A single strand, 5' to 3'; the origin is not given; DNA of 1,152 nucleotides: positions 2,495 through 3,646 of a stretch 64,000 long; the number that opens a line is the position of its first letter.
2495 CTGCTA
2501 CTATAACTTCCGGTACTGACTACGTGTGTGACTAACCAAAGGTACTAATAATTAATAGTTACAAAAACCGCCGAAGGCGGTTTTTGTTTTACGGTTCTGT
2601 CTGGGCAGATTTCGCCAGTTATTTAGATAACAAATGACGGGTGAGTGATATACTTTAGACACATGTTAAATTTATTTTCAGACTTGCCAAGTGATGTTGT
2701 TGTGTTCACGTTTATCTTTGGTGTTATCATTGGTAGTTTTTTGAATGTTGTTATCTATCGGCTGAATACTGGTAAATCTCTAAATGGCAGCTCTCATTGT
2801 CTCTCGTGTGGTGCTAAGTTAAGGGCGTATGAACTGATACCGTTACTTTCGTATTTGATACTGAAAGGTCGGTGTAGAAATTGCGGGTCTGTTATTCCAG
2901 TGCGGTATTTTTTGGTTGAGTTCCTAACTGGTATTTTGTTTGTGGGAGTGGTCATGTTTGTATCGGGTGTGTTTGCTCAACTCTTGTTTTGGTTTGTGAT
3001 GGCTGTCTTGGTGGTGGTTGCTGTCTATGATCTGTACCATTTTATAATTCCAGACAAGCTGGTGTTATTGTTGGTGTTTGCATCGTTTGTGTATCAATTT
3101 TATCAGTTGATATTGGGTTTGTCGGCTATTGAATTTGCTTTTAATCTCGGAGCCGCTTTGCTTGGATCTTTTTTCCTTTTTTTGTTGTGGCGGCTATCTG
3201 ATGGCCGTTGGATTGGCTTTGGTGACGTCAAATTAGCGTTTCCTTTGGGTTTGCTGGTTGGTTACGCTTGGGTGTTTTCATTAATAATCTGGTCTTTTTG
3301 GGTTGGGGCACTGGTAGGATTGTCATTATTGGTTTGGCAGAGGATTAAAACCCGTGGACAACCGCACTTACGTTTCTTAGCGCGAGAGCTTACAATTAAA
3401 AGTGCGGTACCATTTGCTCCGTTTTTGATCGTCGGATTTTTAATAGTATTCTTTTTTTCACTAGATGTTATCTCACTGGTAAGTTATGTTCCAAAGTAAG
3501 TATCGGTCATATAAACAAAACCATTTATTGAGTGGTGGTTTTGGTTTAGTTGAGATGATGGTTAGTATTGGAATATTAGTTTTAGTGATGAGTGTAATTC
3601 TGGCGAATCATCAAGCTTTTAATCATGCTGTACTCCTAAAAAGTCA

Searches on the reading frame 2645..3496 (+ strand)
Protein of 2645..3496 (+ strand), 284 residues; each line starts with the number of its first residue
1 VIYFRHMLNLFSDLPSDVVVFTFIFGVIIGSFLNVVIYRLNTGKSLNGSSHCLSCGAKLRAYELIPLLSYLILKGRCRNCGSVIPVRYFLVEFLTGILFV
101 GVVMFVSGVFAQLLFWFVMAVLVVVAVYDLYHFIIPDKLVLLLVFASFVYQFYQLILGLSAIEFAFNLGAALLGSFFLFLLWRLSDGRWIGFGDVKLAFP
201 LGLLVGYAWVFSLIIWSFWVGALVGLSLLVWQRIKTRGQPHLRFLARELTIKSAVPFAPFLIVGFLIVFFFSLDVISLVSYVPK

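Call 74: search_protein_families(library=pfam, proteins=[window:2645-3496:+], max_evalue=0.001)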
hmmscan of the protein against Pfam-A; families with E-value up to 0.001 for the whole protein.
window:2645-3496:+ (284 aa): 2 families
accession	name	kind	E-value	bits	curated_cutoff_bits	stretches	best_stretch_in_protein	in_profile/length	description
PF06750.18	A24_N_bact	-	4e-31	107.4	23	1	24-104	1-82/84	Bacterial Peptidase A24 N-terminal domain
PF01478.23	Peptidase_A24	-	2.5e-12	47.6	26.5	1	116-226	1-104/104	Type IV leader peptidase family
